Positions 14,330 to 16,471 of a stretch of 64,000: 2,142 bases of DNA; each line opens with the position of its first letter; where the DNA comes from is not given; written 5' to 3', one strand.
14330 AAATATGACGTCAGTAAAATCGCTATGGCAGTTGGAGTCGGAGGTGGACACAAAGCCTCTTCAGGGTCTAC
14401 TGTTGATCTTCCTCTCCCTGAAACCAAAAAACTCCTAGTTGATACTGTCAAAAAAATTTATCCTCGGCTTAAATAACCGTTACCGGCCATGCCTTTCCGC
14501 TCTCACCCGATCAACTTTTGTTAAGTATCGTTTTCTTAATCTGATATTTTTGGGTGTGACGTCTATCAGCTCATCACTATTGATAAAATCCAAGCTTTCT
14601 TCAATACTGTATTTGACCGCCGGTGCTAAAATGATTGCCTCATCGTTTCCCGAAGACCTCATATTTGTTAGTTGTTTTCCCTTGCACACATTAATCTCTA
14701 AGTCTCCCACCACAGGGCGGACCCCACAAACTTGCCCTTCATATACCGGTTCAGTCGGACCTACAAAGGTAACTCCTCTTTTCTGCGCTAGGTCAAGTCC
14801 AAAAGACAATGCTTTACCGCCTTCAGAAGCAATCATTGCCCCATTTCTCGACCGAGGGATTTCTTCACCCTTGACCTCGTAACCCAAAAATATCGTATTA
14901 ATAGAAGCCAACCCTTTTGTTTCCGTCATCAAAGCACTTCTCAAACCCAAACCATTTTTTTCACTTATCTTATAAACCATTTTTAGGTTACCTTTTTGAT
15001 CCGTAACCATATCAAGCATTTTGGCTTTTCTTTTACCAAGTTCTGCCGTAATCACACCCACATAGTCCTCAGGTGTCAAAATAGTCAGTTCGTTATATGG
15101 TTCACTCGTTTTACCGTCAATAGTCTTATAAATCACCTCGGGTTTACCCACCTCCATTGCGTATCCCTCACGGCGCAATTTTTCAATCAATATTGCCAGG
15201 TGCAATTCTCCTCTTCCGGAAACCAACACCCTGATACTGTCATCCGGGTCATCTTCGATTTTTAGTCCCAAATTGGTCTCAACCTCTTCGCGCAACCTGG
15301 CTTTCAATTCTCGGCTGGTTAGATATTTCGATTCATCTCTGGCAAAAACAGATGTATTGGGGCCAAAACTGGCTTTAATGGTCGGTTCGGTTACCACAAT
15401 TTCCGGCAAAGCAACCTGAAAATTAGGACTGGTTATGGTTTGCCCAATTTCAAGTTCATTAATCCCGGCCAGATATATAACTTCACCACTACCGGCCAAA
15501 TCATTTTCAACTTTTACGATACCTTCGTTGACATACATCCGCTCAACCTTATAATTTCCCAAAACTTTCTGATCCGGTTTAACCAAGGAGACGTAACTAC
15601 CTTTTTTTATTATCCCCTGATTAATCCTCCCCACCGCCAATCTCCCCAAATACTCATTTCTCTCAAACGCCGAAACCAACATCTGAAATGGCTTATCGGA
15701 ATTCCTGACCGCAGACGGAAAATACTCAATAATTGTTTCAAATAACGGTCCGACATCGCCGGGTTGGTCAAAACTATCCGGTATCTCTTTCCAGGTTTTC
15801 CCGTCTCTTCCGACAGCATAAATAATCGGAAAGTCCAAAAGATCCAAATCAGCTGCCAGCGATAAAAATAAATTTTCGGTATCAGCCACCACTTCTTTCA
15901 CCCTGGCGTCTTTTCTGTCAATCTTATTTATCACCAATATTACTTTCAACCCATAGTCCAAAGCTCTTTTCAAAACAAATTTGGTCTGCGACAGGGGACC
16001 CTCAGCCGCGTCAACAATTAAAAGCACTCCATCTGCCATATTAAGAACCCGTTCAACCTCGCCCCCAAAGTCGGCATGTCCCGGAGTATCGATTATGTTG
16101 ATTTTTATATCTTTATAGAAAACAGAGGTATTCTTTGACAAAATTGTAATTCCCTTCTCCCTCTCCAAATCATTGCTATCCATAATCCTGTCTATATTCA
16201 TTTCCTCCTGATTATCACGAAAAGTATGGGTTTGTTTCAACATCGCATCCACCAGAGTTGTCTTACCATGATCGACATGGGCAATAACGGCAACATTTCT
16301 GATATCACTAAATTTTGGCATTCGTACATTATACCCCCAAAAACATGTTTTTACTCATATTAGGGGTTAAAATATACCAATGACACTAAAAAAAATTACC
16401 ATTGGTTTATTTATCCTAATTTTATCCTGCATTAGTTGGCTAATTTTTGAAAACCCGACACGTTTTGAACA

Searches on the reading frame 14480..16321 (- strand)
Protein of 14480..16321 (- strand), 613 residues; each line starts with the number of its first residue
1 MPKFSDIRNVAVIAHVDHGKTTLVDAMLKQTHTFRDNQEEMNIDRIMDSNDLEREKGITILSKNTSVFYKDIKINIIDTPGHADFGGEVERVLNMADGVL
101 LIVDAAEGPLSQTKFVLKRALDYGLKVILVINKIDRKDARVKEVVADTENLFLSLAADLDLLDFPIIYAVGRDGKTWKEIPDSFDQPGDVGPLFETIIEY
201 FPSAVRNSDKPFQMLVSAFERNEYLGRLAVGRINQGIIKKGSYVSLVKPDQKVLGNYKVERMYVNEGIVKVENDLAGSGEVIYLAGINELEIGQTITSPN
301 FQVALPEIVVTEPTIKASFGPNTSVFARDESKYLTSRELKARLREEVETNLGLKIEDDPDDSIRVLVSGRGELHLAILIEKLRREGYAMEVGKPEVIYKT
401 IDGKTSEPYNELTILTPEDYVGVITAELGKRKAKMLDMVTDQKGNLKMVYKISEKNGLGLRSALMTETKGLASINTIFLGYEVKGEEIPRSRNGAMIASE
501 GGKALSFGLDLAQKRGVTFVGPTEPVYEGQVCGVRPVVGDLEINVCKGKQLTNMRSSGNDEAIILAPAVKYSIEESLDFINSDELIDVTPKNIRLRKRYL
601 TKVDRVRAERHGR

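Call 7: search_protein_families(library=pfam, proteins=[window:14480-16321:-], max_evalue=0.01)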
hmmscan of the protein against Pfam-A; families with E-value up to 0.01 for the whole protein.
window:14480-16321:- (613 aa): 11 families
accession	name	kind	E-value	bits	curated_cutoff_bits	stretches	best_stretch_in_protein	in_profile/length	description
PF00009.33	GTP_EFTU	-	5.4e-55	186.3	26.5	1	6-203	2-188/188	Elongation factor Tu GTP binding domain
PF21018.2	BipA_C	-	7.5e-38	129.1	23.8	1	493-601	1-109/110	TypA/BipA C-terminal domain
PF00679.30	EFG_C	-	5.9e-15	55.5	27.9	1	406-487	3-84/89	Elongation factor G C-terminus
PF03144.31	GTP_EFTU_D2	-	1.9e-07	31.8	30.3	1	226-297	1-73/73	Elongation factor Tu domain 2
PF01926.29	MMR_HSR1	-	7.2e-06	26.5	21.9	1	10-133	2-113/113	50S ribosome-binding GTPase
PF14492.12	EFG_III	-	9.2e-05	22.9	27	1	337-391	19-73/75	Elongation Factor G, domain III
PF22042.2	EF-G_D2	-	0.00036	21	27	1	211-298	1-83/84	Elongation factor G domain 2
PF23651.1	TRAF_BTBD17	-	0.00058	20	27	1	10-80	101-167/169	BTBD17 TRAF domain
PF00735.24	Septin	-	0.00087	19.1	26.2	1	9-85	6-75/280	Septin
PF02421.24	FeoB_N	-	0.0013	18.7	27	0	57-153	32-132/156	Ferrous iron transport protein B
PF00071.28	Ras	-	0.0047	17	21.6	0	57-141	33-121/162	Ras family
